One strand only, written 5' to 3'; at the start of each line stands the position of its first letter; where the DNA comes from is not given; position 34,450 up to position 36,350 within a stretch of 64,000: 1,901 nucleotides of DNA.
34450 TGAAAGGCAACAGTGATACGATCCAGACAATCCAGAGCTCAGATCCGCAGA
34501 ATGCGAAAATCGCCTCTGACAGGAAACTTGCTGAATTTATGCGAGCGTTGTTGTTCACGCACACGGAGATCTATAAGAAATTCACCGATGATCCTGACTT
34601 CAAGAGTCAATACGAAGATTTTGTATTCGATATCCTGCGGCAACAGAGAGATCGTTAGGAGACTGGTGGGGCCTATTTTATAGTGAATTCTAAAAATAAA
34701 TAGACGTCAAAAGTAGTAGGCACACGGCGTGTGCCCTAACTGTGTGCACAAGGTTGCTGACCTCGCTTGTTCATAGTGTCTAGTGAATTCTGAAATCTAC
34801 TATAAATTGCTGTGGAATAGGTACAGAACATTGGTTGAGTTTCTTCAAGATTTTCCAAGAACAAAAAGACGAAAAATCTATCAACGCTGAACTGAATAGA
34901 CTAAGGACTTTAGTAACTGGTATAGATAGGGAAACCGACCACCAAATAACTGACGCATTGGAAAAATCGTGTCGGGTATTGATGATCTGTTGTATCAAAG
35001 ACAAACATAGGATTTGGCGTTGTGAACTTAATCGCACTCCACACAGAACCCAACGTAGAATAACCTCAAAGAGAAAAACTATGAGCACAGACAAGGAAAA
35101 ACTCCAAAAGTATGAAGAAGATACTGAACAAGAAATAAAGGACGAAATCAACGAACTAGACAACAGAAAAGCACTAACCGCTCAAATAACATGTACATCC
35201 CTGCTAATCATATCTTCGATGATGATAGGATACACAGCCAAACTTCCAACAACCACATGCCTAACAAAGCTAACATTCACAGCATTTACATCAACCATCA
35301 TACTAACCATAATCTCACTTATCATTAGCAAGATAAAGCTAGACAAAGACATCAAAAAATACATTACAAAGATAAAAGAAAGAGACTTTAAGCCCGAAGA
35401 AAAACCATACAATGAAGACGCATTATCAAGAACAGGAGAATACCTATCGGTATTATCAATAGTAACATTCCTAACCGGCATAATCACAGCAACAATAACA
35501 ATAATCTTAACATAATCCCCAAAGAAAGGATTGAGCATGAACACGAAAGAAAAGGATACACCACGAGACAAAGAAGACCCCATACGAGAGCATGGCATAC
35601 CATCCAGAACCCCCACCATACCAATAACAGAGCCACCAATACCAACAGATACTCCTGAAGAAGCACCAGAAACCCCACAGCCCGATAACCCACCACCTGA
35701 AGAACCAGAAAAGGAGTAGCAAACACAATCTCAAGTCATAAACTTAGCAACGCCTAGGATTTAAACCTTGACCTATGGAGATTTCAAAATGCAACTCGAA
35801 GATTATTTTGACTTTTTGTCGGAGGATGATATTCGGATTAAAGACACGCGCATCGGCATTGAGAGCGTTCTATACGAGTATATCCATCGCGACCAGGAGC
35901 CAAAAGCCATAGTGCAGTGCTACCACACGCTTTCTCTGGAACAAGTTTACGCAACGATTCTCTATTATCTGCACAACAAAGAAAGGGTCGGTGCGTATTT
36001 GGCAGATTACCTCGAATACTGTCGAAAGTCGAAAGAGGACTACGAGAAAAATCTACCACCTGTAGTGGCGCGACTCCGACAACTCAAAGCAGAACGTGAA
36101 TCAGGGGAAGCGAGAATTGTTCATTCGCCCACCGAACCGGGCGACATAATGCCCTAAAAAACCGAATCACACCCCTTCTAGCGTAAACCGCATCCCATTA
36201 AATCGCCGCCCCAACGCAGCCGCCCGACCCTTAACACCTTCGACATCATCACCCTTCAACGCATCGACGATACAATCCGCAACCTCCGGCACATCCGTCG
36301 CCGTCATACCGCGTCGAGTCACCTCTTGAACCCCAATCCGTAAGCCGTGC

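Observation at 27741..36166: Low-GC island: complete Type I R-M system (long-form HsdM) plus AT-skewed small ORFs and a DUF433 gene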

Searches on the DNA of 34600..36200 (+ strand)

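Call 29: search_dna_similar(query=window:35016-35754:+, collection=plasmids, mode=distant, max_evalue=0.01)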
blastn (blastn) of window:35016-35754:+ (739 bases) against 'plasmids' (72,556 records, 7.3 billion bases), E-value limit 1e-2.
No match.

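Call 30: search_dna_similar(query=window:35016-35754:+, collection=phages, mode=distant, max_evalue=0.01)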
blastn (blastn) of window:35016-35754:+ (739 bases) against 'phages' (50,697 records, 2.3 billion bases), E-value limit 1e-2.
No match.

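Call 118: search_rna_families(source=window, start=34600, end=36200, threshold=evalue, max_evalue=1)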
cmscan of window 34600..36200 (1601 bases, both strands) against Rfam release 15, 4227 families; matches with E-value up to 1: 1.
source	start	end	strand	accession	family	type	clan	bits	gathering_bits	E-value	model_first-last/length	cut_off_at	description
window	35763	35822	-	RF02677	NsiR4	Gene; sRNA;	-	21.5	40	0.06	1-65/65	no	Nitrogen stress-induced RNA 4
